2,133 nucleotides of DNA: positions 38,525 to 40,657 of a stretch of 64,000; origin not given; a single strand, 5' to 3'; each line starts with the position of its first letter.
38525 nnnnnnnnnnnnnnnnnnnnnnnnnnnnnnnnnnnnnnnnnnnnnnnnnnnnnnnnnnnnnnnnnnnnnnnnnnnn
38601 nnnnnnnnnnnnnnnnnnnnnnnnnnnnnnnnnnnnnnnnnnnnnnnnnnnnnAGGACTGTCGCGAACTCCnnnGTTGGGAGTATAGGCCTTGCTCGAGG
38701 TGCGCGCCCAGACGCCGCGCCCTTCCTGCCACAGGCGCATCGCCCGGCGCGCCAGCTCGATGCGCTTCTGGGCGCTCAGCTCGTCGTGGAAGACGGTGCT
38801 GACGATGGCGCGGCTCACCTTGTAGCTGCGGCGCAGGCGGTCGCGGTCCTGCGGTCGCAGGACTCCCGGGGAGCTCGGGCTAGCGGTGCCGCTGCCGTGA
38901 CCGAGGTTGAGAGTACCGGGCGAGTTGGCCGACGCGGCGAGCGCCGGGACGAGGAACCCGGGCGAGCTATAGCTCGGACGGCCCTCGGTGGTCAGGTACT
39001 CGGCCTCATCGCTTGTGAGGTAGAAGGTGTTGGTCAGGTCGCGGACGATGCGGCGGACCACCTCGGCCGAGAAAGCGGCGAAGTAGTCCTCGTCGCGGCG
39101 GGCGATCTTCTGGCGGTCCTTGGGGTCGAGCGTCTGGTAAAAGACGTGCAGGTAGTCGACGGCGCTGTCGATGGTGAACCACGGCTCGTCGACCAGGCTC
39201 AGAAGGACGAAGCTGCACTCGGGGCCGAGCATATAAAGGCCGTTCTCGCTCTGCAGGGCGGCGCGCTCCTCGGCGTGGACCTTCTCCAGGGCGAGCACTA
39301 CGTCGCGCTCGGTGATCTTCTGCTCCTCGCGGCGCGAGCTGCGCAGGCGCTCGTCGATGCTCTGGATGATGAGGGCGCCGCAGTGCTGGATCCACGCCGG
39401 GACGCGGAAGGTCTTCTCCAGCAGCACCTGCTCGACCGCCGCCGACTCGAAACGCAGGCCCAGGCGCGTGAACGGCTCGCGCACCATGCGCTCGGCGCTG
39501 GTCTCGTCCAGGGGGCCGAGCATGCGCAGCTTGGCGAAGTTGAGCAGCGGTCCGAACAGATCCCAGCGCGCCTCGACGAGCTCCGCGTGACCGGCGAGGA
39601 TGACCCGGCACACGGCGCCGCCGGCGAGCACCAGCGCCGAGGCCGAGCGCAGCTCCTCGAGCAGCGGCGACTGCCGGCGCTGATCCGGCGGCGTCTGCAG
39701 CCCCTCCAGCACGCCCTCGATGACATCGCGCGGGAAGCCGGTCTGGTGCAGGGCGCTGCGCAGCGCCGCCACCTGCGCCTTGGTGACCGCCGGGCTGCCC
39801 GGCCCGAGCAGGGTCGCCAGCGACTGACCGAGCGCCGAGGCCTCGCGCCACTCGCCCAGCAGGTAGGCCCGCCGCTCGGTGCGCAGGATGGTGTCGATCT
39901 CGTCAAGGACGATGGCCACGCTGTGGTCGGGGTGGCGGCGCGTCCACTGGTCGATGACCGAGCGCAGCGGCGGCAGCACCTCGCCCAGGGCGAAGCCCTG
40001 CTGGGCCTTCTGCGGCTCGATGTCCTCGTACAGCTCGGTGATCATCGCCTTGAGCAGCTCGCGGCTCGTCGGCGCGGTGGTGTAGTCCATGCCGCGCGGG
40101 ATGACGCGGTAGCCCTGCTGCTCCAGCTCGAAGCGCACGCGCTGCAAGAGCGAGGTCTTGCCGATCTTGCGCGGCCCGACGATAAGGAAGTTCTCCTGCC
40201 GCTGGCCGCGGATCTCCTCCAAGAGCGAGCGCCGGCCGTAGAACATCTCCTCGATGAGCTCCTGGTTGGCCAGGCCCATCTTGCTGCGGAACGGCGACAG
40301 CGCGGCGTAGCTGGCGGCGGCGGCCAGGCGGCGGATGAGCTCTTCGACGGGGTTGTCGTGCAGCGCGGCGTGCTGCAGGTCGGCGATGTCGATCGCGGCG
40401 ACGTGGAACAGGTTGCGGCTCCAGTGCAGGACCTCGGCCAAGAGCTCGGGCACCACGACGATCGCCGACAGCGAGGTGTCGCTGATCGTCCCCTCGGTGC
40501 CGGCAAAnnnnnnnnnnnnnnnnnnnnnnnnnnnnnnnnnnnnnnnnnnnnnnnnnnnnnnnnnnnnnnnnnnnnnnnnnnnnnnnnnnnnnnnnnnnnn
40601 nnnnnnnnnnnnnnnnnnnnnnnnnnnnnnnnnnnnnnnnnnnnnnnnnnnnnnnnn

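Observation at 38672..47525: Stand-alone ~2,950-codon gene: N-terminal propeller modules, >1,000 aa of unassigned helical sequence, and a C-terminal P-loop ATPase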

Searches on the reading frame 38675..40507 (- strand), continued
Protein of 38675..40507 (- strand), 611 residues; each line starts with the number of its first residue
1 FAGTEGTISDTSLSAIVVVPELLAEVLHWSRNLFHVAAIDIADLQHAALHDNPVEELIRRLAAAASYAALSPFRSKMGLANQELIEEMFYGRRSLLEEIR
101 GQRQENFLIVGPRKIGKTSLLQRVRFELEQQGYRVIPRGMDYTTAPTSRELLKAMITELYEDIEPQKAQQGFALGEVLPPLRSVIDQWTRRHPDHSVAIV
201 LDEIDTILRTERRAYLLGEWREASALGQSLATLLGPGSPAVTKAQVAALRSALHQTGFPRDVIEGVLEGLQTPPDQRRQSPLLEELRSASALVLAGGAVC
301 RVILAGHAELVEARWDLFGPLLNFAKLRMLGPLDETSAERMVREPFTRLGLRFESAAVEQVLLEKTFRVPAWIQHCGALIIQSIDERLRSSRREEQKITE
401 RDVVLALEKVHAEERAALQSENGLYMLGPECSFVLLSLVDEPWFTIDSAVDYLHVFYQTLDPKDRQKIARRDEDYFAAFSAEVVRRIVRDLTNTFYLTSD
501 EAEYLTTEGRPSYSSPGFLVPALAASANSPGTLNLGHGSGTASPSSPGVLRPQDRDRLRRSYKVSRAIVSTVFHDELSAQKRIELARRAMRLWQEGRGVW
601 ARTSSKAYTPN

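Call 93: find_encoding_contigs(protein=P0029, flank=8000, max_places=2)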
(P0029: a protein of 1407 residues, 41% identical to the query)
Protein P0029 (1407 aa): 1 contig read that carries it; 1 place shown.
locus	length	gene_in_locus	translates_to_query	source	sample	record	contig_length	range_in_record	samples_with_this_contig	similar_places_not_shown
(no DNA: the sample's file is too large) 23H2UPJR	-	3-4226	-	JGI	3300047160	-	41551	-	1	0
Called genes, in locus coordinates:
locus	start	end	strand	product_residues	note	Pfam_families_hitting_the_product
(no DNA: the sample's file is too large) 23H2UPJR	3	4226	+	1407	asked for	PF07494:Reg_prop (faint), PF20703:nSTAND1, PF01637:ATPase_2 (weak), PF13401:AAA_22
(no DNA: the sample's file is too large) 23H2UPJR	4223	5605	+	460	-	-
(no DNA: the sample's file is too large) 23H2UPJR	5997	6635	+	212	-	-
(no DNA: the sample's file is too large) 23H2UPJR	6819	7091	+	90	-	-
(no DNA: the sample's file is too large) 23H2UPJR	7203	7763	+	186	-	-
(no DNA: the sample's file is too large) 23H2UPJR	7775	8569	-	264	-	-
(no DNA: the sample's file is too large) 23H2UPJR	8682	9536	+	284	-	PF15523:Ntox16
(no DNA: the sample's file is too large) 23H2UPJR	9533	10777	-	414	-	PF00144:Beta-lactamase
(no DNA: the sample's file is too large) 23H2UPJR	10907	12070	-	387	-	-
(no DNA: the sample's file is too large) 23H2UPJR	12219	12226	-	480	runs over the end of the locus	-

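Call 94: find_encoding_contigs(protein=P0044, flank=8000, max_places=2)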
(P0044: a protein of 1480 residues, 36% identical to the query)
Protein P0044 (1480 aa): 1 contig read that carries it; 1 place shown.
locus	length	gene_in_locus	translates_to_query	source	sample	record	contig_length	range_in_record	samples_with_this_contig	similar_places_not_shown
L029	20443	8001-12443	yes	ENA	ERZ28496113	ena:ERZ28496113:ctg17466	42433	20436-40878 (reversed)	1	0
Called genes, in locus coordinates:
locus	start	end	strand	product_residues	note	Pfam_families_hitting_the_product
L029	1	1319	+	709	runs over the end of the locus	PF00486:Trans_reg_C, PF13191:AAA_16, PF24883:NPHP3_N (weak), PF13401:AAA_22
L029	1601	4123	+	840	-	PF01266:DAO, PF07992:Pyr_redox_2 (faint), PF13454:NAD_binding_9 (faint), PF13738:Pyr_redox_3 (faint), PF16350:FAO_M, PF01571:GCV_T, PF08669:GCV_T_C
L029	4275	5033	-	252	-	PF00701:DHDPS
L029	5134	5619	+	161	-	-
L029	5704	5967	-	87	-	PF02604:PhdYeFM_antitox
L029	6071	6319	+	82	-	PF04255:DUF433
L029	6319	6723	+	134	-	PF18480:DUF5615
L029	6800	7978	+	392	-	-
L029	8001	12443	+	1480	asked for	PF07494:Reg_prop (faint), PF08450:SGL (faint), PF16819:DUF5074 (faint), PF24684:Vgb_lyase (faint), PF05621:TniB (weak), PF13401:AAA_22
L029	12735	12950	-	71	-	-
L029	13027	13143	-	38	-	-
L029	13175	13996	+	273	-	PF05721:PhyH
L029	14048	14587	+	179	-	PF01464:SLT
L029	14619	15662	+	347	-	-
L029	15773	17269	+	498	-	-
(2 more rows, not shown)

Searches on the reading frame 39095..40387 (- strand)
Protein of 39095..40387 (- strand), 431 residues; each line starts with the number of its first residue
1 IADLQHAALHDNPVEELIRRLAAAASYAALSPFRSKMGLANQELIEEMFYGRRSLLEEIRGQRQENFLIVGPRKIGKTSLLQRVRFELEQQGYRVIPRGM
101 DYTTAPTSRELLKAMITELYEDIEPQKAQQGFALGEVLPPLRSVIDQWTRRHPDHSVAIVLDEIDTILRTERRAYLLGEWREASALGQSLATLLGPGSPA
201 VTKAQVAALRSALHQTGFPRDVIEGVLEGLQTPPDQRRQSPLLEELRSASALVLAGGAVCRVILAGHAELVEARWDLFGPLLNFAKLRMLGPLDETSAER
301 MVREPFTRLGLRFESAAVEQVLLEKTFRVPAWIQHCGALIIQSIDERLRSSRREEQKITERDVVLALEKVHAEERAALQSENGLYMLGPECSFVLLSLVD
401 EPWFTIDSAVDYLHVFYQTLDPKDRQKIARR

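Call 70: search_solved_structures(query=A9, max_evalue=1, show_alignments=1)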
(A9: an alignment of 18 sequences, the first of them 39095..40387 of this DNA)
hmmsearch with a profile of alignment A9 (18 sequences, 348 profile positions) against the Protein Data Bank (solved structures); distinct sequences matched with E-value up to 1: 96 (the best 60 are shown).
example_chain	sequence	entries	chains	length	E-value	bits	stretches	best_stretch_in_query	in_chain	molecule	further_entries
2fna_A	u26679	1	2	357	5.8e-16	62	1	44-256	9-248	Conserved hypothetical protein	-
5uj7_C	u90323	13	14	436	2.8e-08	36.7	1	61-169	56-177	Origin recognition complex subunit 4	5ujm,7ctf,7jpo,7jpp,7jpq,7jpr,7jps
8s0e_G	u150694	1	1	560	2.8e-08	36.7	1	58-171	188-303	Cell division control protein 6 homolog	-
8rwv_F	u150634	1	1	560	2.8e-08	36.7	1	58-171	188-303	Cell division control protein 6 homolog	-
7cte_D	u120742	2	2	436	2.8e-08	36.7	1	61-169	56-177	Origin recognition complex subunit 4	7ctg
7jgr_G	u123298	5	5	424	1.1e-07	34.8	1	60-170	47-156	Cell division control protein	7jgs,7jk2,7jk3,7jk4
2qen_A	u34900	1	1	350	2.6e-07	33.5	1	66-260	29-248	WALKER-TYPE ATPASE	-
2qby_A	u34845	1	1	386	5.9e-05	25.8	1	57-167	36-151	Cell division control protein 6 homolog 1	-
4xgc_D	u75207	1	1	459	0.0002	24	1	64-175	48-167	Origin recognition complex subunit 4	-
7jgr_D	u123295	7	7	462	0.0002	24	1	64-175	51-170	Origin recognition complex subunit 4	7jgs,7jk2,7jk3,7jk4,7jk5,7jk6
7rzy_1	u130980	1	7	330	0.00037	23.1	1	65-187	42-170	Tn6677 Vibrio cholerae transposon TnsC (VchTnsC)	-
9ip0_A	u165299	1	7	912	0.00039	23.1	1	52-199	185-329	Chaperone protein ClpB1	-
7ufi_1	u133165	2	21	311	0.00046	22.8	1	65-187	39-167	VchTnsC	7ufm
8glu_G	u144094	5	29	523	0.0034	20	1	63-186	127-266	Transposon Tn7 transposition protein TnsC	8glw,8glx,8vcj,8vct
8xvb_A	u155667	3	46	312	0.0039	19.8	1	69-195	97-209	ATP-dependent target DNA activator B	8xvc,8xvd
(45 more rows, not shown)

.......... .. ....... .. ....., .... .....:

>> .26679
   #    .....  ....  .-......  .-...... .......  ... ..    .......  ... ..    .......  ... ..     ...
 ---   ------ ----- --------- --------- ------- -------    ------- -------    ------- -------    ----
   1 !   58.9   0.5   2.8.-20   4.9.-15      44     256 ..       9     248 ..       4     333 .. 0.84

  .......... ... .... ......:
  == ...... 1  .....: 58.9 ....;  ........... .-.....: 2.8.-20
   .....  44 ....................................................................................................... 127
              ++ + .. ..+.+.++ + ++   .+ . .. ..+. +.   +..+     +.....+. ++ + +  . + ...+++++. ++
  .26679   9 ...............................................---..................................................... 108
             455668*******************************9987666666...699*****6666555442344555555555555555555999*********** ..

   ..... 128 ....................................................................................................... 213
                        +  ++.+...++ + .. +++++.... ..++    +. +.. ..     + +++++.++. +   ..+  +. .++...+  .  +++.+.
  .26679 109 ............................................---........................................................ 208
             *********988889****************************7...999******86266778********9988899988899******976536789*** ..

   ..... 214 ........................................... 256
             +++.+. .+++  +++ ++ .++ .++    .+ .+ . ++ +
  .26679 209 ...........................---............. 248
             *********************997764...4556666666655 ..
